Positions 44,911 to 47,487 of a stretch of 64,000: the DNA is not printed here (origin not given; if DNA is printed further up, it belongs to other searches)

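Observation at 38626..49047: Envelope glycopolymer cluster: Glf-like flavoenzyme, two GT-C paralogs with HPDER motif, GT4, HAD phosphatase, YYY/DUF2298 protein and LCP ligase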

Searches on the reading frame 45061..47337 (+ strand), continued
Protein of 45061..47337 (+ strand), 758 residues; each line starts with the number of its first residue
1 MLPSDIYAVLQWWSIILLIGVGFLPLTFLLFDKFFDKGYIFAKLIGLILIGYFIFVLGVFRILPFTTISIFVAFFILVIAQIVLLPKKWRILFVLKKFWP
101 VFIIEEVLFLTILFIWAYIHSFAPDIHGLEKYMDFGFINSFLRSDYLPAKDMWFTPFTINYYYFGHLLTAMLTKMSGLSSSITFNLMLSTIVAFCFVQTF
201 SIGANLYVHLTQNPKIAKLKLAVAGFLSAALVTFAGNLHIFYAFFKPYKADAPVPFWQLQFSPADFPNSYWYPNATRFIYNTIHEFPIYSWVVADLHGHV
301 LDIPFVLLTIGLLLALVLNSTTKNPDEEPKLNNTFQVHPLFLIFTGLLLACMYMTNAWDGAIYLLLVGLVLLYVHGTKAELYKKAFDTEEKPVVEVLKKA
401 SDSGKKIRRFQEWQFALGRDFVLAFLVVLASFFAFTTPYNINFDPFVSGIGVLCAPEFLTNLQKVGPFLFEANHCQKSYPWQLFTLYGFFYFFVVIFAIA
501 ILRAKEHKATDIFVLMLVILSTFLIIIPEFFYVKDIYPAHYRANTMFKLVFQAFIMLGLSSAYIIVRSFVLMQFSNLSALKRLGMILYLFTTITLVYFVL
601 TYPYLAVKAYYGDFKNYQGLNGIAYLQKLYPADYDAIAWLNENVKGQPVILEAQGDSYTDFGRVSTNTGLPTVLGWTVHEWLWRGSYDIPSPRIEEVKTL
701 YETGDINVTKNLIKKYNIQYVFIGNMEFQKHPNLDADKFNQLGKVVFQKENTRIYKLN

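Call 70: find_encoding_contigs(protein=P0480, flank=10000, max_places=1)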
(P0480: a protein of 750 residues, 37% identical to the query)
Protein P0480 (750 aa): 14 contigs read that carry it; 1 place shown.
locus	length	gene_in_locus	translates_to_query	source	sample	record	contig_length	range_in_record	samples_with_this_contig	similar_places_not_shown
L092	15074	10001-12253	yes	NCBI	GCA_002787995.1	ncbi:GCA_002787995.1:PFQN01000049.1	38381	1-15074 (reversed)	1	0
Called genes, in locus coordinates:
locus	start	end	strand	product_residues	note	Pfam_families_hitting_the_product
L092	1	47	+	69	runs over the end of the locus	-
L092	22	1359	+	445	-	PF00041:fn3 (weak), PF16656:Pur_ac_phosph_N, PF19077:Big_13 (weak)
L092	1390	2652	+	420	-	PF00890:FAD_binding_2 (weak), PF01266:DAO, PF01593:Amino_oxidase, PF01946:Thi4 (weak), PF07992:Pyr_redox_2 (faint), PF13450:NAD_binding_8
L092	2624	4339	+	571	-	PF02366:PMT, PF13231:PMT_2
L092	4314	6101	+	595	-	PF13231:PMT_2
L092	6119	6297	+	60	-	-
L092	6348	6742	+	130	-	PF08241:Methyltransf_11, PF13649:Methyltransf_25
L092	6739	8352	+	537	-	PF13231:PMT_2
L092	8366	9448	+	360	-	PF04015:DUF362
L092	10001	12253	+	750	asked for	PF10060:DUF2298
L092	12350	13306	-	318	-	PF03816:LytR_cpsA_psr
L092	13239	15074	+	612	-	PF00580:UvrD-helicase, PF13245:AAA_19, PF13604:AAA_30 (faint), PF01443:Viral_helicase1 (faint), PF13361:UvrD_C, PF13538:UvrD_C_2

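Call 76: find_encoding_contigs(protein=P0476, flank=10000, max_places=1)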
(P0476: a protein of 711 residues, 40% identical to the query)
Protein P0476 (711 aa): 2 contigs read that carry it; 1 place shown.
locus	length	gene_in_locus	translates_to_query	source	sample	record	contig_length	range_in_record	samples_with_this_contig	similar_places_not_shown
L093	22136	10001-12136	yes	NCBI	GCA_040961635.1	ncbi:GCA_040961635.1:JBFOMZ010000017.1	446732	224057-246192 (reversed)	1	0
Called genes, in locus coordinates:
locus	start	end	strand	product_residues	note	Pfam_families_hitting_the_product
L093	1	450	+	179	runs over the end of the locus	PF05137:PilN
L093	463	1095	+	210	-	PF04350:PilO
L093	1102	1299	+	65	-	-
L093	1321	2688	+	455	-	PF00041:fn3 (weak), PF16656:Pur_ac_phosph_N, PF19077:Big_13 (weak)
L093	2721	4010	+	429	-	PF00070:Pyr_redox (faint), PF00890:FAD_binding_2 (weak), PF01266:DAO, PF01593:Amino_oxidase, PF03486:HI0933_like (faint), PF07992:Pyr_redox_2 (faint), PF13450:NAD_binding_8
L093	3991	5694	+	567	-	PF02366:PMT, PF13231:PMT_2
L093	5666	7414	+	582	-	PF13231:PMT_2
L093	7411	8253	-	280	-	PF13489:Methyltransf_23, PF02353:CMAS (weak), PF01209:Ubie_methyltran, PF07021:MetW, PF13847:Methyltransf_31, PF08241:Methyltransf_11, PF08242:Methyltransf_12, PF13649:Methyltransf_25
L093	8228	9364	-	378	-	PF20706:GT4-conflict (faint), PF13439:Glyco_transf_4, PF13579:Glyco_trans_4_4, PF00534:Glycos_transf_1, PF13692:Glyco_trans_1_4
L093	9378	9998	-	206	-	-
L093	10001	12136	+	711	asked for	PF10060:DUF2298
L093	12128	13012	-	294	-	PF03816:LytR_cpsA_psr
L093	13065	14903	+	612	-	PF00580:UvrD-helicase, PF13245:AAA_19, PF01443:Viral_helicase1 (faint), PF13361:UvrD_C, PF13538:UvrD_C_2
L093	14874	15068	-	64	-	-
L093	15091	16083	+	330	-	PF02388:FemAB, PF13480:Acetyltransf_6, PF02388:FemAB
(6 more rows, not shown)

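Call 77: find_encoding_contigs(protein=P0455, flank=10000, max_places=1)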
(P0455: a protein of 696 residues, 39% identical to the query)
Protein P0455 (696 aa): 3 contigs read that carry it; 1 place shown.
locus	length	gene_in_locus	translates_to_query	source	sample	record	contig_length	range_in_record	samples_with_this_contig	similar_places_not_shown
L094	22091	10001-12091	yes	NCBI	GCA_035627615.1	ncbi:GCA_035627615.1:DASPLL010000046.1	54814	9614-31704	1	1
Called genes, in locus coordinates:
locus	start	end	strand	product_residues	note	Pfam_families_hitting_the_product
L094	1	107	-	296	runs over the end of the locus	PF13649:Methyltransf_25 (faint), PF17827:PrmC_N, PF02384:N6_Mtase, PF01170:UPF0020 (weak), PF03602:Cons_hypoth95 (weak), PF05175:MTS, PF09445:Methyltransf_15 (weak)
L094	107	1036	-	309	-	PF07136:DUF1385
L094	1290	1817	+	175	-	PF00072:Response_reg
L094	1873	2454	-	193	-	PF00265:TK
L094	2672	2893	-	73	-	PF01197:Ribosomal_L31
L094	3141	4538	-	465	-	PF07498:Rho_N, PF07497:Rho_RNA_bind, PF08206:OB_RNB (faint), PF00006:ATP-synt_ab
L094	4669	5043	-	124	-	-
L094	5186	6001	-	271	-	PF05853:BKACE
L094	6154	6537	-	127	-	PF03061:4HBT (weak)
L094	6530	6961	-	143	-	PF00072:Response_reg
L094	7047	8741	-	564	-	PF02878:PGM_PMM_I, PF02879:PGM_PMM_II, PF02880:PGM_PMM_III, PF00408:PGM_PMM_IV (weak)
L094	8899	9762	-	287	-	PF00483:NTP_transferase, PF12804:NTP_transf_3 (weak)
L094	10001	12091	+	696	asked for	PF10060:DUF2298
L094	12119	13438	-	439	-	PF00070:Pyr_redox (faint), PF01266:DAO (weak), PF01593:Amino_oxidase, PF03486:HI0933_like (faint), PF13450:NAD_binding_8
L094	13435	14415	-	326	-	PF03706:LPG_synthase_TM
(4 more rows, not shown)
